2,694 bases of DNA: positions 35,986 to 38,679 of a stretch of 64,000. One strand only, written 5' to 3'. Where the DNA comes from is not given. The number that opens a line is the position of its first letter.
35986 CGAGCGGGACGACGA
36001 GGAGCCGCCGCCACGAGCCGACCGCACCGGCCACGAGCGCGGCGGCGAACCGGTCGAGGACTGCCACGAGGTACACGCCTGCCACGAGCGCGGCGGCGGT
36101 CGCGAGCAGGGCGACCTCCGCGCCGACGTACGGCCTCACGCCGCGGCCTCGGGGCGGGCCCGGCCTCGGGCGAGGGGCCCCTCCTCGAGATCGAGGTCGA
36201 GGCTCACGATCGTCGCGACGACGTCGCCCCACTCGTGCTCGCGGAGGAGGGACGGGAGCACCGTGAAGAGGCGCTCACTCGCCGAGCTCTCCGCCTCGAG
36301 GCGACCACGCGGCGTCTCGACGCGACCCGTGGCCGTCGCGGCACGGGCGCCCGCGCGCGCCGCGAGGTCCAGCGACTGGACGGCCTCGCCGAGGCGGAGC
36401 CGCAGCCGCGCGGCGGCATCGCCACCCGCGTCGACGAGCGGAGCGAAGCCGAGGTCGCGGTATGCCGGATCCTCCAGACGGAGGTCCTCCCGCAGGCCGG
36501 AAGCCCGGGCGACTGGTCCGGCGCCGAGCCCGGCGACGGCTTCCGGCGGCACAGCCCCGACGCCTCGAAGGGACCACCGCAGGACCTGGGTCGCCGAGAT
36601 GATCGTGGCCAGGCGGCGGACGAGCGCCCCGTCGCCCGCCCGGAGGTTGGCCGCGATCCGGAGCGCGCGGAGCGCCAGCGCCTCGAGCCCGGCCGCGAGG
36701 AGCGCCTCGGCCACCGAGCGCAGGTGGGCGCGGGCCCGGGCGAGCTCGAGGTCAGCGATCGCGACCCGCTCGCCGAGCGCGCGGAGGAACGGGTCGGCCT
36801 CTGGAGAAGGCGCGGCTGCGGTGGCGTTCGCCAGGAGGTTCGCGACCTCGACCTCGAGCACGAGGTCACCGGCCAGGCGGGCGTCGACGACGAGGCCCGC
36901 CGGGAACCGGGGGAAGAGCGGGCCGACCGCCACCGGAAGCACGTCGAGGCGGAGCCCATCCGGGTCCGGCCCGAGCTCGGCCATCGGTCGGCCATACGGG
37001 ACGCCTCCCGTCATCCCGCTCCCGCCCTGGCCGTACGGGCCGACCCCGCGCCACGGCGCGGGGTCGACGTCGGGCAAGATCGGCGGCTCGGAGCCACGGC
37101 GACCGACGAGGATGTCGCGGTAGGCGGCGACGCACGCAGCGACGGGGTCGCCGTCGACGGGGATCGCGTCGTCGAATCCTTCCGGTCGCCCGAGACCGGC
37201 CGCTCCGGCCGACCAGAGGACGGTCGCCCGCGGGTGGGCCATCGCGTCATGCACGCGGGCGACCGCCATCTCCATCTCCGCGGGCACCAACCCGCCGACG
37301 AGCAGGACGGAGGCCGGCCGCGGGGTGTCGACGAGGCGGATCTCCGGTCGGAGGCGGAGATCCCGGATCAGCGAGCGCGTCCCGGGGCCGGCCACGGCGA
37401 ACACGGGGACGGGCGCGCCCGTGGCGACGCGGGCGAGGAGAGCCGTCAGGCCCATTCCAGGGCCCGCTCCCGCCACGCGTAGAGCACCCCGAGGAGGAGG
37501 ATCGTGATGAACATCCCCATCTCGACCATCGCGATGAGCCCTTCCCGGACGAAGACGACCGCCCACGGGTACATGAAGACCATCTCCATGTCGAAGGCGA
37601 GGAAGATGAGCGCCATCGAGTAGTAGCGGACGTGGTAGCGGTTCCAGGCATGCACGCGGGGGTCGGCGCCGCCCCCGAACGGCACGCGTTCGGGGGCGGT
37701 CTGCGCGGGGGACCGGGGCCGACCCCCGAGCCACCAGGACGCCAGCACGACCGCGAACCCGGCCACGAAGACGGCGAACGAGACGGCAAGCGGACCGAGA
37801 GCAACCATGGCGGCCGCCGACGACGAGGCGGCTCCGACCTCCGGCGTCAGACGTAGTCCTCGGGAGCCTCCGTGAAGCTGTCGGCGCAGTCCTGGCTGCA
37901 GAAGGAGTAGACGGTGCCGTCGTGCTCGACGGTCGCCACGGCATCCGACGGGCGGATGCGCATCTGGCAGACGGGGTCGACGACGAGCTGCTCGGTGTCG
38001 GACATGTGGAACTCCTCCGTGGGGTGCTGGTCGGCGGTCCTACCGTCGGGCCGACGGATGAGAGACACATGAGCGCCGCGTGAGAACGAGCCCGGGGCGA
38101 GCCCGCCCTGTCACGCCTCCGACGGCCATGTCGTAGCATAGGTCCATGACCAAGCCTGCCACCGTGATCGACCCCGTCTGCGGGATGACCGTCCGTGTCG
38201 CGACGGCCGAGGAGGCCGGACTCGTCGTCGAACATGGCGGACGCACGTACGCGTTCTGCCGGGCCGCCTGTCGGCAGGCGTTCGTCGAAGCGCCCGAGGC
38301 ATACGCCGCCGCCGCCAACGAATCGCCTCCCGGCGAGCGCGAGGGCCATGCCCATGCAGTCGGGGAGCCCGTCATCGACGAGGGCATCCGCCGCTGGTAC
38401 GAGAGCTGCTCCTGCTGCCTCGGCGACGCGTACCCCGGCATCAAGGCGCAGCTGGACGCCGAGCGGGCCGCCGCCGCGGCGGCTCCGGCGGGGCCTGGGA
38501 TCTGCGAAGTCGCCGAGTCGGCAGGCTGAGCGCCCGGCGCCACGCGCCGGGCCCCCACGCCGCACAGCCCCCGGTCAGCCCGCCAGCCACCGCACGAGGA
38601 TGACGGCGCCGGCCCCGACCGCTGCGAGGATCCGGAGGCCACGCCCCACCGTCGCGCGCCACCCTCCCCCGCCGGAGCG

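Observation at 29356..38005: Stripped-down complex-I-like operon (YHS - NuoA - NuoB::NuoD - H - J - K - L - M - N) with no electron-input or Fe-S subunits, embedded among copper genes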

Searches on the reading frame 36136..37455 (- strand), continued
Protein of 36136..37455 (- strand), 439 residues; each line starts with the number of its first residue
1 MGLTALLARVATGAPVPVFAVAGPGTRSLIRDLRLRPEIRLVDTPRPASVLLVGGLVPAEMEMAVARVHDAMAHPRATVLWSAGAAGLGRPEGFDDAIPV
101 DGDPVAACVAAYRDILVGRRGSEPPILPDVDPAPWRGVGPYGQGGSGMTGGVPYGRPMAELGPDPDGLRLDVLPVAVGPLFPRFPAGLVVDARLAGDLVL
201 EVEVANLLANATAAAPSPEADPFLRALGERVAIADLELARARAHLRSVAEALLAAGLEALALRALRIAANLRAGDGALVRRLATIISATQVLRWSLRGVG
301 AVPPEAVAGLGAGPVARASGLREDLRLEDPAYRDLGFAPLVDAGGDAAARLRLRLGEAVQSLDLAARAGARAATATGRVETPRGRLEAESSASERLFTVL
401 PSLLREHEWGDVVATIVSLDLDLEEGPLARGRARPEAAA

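Call 68: get_annotated_region(hit=H5, flank=12000)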
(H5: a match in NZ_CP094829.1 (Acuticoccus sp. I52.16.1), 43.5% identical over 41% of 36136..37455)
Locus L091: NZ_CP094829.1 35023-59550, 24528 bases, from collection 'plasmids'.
description: Acuticoccus sp. I52.16.1 plasmid unnamed1, complete sequence
organism: Acuticoccus sp. I52.16.1 (NCBI taxid 2928472)
taxonomy: Bacteria; Pseudomonadota; Alphaproteobacteria; Hyphomicrobiales; Amorphaceae; Acuticoccus; Acuticoccus sp. I52.16.1
host: -; source: pure culture,seawater; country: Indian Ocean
typing (MOB-suite, as given by PLSDB): non-mobilizable
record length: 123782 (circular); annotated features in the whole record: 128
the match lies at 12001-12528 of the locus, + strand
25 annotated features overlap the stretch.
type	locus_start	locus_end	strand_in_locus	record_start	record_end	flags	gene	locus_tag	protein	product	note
CDS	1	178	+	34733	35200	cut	-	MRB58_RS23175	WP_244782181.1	DUF411 domain-containing protein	-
CDS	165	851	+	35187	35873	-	-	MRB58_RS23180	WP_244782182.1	L,D-transpeptidase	GO:0018104 - peptidoglycan-protein cross-linking [Evidence IEA]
CDS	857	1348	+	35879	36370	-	-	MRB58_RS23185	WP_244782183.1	cytochrome c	-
CDS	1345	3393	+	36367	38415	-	-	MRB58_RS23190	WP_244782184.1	protein-disulfide reductase DsbD domain-containing protein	-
CDS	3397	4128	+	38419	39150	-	-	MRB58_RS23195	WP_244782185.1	DsbA family protein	-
CDS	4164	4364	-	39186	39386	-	-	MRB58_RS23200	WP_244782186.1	heavy-metal-associated domain-containing protein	-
CDS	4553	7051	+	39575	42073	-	-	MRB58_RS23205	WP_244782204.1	heavy metal translocating P-type ATPase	GO:0006812 - monoatomic cation transport [Evidence IEA]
CDS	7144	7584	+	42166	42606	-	-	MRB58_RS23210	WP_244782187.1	EF-hand domain-containing protein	-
CDS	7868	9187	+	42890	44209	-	-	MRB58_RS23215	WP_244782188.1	APC family permease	-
CDS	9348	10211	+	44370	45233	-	-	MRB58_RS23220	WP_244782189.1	DUF6692 family protein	-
CDS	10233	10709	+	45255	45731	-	cueR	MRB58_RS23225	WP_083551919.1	Cu(I)-responsive transcriptional regulator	GO:0006878 - intracellular copper ion homeostasis [Evidence IEA]; GO:0006355 - regulation of DNA-templated ...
CDS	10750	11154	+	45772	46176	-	-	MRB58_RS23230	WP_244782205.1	potassium channel family protein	GO:0034220 - monoatomic ion transmembrane transport [Evidence IEA]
CDS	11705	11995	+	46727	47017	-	-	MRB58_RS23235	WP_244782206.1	NADH-quinone oxidoreductase subunit A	-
CDS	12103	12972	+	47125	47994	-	-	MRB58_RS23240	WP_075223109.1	hypothetical protein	-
CDS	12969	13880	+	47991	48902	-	-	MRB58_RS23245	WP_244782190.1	NADH-quinone oxidoreductase subunit H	-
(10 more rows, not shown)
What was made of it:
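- Acuticoccus has copZ-copA-cueR upstream and TolC, a Cu oxidase and a cupredoxin downstream (call 68).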

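Call 76: search_protein_families(library=pfam, max_evalue=0.01, proteins=[L091:11875-12972:+])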
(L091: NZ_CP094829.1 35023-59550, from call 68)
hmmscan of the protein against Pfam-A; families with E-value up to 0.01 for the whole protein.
L091:11875-12972:+ (365 aa): 0 families

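Call 77: get_annotated_region(hit=H4, flank=10000)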
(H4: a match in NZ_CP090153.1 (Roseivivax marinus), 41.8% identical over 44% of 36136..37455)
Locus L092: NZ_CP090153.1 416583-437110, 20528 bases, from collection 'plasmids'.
description: Roseivivax marinus strain TCYB24 plasmid unnamed1, complete sequence
organism: Roseivivax marinus (NCBI taxid 1379903)
taxonomy: Bacteria; Pseudomonadota; Alphaproteobacteria; Rhodobacterales; Roseobacteraceae; Roseivivax; Roseivivax marinus
host: -; source: Bathymodiolus marisindicus,single cell; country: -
typing (MOB-suite, as given by PLSDB): non-mobilizable
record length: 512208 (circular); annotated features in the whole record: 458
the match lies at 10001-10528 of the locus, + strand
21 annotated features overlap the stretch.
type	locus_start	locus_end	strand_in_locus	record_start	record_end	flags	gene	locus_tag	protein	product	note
CDS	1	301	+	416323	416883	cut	-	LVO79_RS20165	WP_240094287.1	flagellar basal body-associated FliL family protein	-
CDS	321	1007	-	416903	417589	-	-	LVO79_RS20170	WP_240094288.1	flagellar hook capping FlgD N-terminal domain-containing protein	-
CDS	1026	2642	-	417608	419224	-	-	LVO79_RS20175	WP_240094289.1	flagellar hook-length control protein FliK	-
CDS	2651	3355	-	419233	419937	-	-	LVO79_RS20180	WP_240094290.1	sigma-70 family RNA polymerase sigma factor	GO:0006352 - DNA-templated transcription initiation [Evidence IEA]; GO:0006355 - regulation of DNA-templated ...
CDS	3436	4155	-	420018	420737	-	-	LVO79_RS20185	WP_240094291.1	hypothetical protein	-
CDS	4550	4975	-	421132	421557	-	-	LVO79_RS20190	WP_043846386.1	hypothetical protein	-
CDS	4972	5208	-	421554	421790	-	-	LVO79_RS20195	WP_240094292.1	hypothetical protein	-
CDS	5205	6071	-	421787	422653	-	motA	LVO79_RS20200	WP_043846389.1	flagellar motor stator protein MotA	-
CDS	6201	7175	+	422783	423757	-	-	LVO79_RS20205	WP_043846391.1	hypothetical protein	-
CDS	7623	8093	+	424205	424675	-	-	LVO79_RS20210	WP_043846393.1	MucR family transcriptional regulator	GO:0006355 - regulation of DNA-templated transcription [Evidence IEA]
CDS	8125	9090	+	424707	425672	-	-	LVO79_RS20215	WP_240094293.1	flagellar motor protein MotB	-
CDS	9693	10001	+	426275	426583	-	-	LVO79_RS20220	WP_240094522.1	NADH-quinone oxidoreductase subunit A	-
CDS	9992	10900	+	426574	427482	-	-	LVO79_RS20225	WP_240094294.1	hypothetical protein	-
CDS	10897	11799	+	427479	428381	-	-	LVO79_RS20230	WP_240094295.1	NADH-quinone oxidoreductase subunit H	-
CDS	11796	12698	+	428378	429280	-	-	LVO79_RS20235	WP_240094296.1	NADH-quinone oxidoreductase subunit J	-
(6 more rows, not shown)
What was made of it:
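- Roseivivax has cueR and copA adjacent (call 77).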

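Call 78: get_annotated_region(hit=H6, flank=10000)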
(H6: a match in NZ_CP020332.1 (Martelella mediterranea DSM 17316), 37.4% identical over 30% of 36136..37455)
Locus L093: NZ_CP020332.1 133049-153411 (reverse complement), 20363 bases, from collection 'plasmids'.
description: Martelella mediterranea DSM 17316 strain MACL11 plasmid pMM259, complete sequence
organism: Martelella mediterranea DSM 17316 (NCBI taxid 1122214)
taxonomy: Bacteria; Pseudomonadota; Alphaproteobacteria; Hyphomicrobiales; Aurantimonadaceae; Martelella; Martelella mediterranea; Martelella mediterranea DSM 17316
host: -; source: -; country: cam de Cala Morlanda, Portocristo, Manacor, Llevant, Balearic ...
typing (MOB-suite, as given by PLSDB): conjugative; replicon rep_cluster_354,rep_cluster_605; relaxase MOBP,MOBQ; mating-pair formation MPF_T
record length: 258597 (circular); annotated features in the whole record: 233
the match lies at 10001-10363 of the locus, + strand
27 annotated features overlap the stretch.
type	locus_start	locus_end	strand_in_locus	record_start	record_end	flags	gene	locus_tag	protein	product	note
CDS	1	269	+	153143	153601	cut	-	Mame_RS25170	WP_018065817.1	cytochrome c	-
CDS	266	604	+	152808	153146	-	-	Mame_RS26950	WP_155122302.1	hypothetical protein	-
CDS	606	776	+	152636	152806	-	-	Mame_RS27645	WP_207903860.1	hypothetical protein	-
CDS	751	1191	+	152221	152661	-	-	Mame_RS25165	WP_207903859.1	cytochrome c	-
CDS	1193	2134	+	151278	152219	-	-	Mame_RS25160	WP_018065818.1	cytochrome c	-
CDS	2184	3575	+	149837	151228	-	-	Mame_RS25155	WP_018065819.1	multicopper oxidase family protein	-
CDS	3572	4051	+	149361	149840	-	-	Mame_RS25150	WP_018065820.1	cytochrome c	-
CDS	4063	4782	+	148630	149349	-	-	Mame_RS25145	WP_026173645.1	DsbA family protein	-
CDS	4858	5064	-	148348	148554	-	-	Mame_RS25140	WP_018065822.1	heavy-metal-associated domain-containing protein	-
CDS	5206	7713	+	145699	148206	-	-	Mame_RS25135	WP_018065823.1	heavy metal translocating P-type ATPase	GO:0006812 - monoatomic cation transport [Evidence IEA]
CDS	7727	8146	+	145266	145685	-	cueR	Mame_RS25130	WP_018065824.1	Cu(I)-responsive transcriptional regulator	GO:0006878 - intracellular copper ion homeostasis [Evidence IEA]; GO:0006355 - regulation of DNA-templated ...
CDS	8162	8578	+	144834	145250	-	-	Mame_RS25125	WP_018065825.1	ion channel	-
CDS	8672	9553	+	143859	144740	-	-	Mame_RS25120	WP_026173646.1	DUF305 domain-containing protein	-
CDS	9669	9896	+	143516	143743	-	ndhC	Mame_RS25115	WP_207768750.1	NADH-quinone oxidoreductase subunit A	-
CDS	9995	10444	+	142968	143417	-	-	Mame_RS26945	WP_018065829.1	hypothetical protein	-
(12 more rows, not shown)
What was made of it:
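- Martelella has a remnant after copA-cueR (call 78). A K+/ion-channel gene lies upstream in Acuticoccus and Martelella (calls 68, 78).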

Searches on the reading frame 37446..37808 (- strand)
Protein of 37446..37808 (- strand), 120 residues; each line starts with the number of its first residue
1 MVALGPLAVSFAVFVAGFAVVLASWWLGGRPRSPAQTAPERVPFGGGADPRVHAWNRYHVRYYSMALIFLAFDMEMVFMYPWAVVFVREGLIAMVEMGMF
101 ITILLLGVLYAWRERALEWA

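Call 4: search_protein_families(library=pfam, max_evalue=0.01, proteins=[window:37446-37808:-])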
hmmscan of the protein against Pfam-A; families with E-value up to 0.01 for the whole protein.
window:37446-37808:- (120 aa): 1 family
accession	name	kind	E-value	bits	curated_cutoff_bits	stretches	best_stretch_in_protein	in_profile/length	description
PF00507.24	Oxidored_q4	-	8.2e-29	100.2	23.3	1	19-119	3-99/99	NADH-ubiquinone/plastoquinone oxidoreductase, chain 3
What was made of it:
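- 37446..37808 (-): NuoA/ND3-like subunit (120 aa). The TM2 motif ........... keeps the canonical Asp/Glu but flanks them with Met. The TM1-2 loop reads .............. in place of YE(C/S)G. Pfam Oxidored_q4 8e-29 (call 4).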

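Call 61: search_solved_structures(query=window:37446-37808:-, max_evalue=0.01, show_alignments=4)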
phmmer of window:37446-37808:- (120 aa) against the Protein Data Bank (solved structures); distinct sequences matched with E-value up to 0.01: 27.
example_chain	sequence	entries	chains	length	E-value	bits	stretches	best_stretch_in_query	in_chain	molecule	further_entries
7wff_C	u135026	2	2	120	2.9e-22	82.2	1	13-120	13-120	NAD(P)H-quinone oxidoreductase subunit 3, chloroplastic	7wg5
6hum_C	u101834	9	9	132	3.8e-22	81.8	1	42-120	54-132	NAD(P)H-quinone oxidoreductase subunit 3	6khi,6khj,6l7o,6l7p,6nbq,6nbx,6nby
7eu3_C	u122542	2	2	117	1.1e-20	77.2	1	25-120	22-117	NAD(P)H-quinone oxidoreductase subunit 3, chloroplastic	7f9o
9grx_C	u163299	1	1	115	1.4e-20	76.8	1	25-119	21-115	NAD(P)H-quinone oxidoreductase subunit 3, chloroplastic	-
8e73_3M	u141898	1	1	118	2.2e-15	60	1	32-119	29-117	Nad3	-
7a23_J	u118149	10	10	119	2.8e-15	59.7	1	24-119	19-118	Nad3m | NADH-ubiquinone oxidoreductase chain 3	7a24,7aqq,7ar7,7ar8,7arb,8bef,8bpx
8e9g_A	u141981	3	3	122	5.5e-14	55.5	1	3-119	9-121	NADH-quinone oxidoreductase subunit A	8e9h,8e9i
6x89_3M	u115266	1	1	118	7.3e-14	55.1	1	32-119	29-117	NU3M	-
3rko_A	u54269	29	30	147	1e-13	54.6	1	15-119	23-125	NADH-QUINONE OXIDOREDUCTASE SUBUNIT A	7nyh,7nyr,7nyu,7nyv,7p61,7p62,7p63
8qby_A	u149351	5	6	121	2e-13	53.6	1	19-120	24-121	NADH-quinone oxidoreductase subunit A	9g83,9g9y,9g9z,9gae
9tam_A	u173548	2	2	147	5.4e-13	52.3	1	15-119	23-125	NADH-quinone oxidoreductase subunit A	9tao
6g2j_A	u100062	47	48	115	3.2e-11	46.5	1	11-119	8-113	NADH-ubiquinone oxidoreductase chain 3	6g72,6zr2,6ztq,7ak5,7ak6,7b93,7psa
8zou_N3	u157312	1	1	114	5.1e-10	42.6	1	16-120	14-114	NADH-ubiquinone oxidoreductase chain 3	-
5gpn_g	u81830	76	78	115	5.3e-10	42.6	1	16-120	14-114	NADH-ubiquinone oxidoreductase chain 3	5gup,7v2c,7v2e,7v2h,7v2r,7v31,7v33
4he8_A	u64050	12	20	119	9.8e-10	41.7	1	9-119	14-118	NADH-quinone oxidoreductase subunit 7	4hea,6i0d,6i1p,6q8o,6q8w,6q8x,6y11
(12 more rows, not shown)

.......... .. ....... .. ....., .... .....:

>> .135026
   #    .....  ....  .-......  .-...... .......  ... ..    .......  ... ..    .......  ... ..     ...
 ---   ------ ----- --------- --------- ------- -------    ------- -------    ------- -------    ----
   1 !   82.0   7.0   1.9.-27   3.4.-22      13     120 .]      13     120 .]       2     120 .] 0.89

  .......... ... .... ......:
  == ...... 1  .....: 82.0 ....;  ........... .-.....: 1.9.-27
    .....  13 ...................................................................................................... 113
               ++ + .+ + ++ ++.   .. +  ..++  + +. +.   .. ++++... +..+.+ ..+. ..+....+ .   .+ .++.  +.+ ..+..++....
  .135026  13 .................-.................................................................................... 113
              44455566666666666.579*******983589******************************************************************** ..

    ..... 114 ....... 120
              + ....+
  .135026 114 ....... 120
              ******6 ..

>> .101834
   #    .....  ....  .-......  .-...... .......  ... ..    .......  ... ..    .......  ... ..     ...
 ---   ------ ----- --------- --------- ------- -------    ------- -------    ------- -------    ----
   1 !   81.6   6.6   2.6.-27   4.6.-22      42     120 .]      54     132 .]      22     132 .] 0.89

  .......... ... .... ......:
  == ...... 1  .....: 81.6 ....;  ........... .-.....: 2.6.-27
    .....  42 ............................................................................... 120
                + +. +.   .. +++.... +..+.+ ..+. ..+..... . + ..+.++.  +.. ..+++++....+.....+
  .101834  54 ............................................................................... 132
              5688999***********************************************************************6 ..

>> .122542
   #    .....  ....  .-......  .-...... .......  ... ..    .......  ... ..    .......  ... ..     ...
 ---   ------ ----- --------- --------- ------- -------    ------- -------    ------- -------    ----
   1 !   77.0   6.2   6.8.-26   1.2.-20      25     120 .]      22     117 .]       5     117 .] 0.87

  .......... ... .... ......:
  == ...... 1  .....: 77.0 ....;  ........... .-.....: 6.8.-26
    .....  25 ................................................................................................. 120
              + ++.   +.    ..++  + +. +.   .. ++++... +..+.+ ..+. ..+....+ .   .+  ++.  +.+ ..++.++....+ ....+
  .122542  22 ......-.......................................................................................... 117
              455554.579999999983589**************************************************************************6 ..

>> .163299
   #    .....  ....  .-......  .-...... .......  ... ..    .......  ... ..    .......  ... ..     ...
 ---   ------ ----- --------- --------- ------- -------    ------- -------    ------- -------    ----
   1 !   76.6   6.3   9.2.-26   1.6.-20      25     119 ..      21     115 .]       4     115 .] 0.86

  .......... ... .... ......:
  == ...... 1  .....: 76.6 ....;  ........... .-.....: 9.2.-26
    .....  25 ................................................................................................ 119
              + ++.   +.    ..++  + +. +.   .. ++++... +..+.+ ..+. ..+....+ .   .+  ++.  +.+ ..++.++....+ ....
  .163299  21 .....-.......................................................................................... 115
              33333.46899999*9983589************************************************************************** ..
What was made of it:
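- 37446..37808 (-): Alignment to NdhC/NuoA chains (call 61).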

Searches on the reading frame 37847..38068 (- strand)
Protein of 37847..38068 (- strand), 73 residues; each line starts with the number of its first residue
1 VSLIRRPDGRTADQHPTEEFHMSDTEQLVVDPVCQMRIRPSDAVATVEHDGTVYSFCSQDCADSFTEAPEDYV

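Call 4: search_protein_families(library=pfam, max_evalue=0.01, proteins=[window:37847-38068:-])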
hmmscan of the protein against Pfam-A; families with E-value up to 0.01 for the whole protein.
window:37847-38068:- (73 aa): 5 families
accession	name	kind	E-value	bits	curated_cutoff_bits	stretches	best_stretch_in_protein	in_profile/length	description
PF04945.19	YHS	-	7.9e-12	45.4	30.3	1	29-73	1-44/47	YHS domain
PF06467.20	zf-FCS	-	1.3e-06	28.5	22.4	1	41-65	15-39/39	MYM-type Zinc finger with FCS sequence motif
PF24273.1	TRASH_HVO_1752_C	-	0.0045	17.6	27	1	46-68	17-39/47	HVO_1752, C-terminal TRASH domain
PF01246.26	Ribosomal_L24e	-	0.0051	17.4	27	1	34-66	9-41/66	Ribosomal protein L24e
PF24461.1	DUF7576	-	0.0077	16.5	27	1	35-66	24-59/60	Family of unknown function (DUF7576)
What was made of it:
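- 37847..38005 (-): YHS/TRASH small protein (52 aa from ATG 38005). It has three Cys in the pattern C13-x22-C36-x3-C40 and is the conserved first gene of the operon. Pfam YHS E 8e-12 (call 4).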

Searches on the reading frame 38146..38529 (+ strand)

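Call 47: search_protein_families(library=pfam, max_evalue=0.001, proteins=[window:38146-38529:+])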
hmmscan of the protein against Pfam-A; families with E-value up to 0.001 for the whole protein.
window:38146-38529:+ (127 aa): 1 family
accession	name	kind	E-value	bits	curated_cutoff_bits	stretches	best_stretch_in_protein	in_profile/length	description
PF04945.19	YHS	-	1.7e-08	34.7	30.3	1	7-56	1-46/47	YHS domain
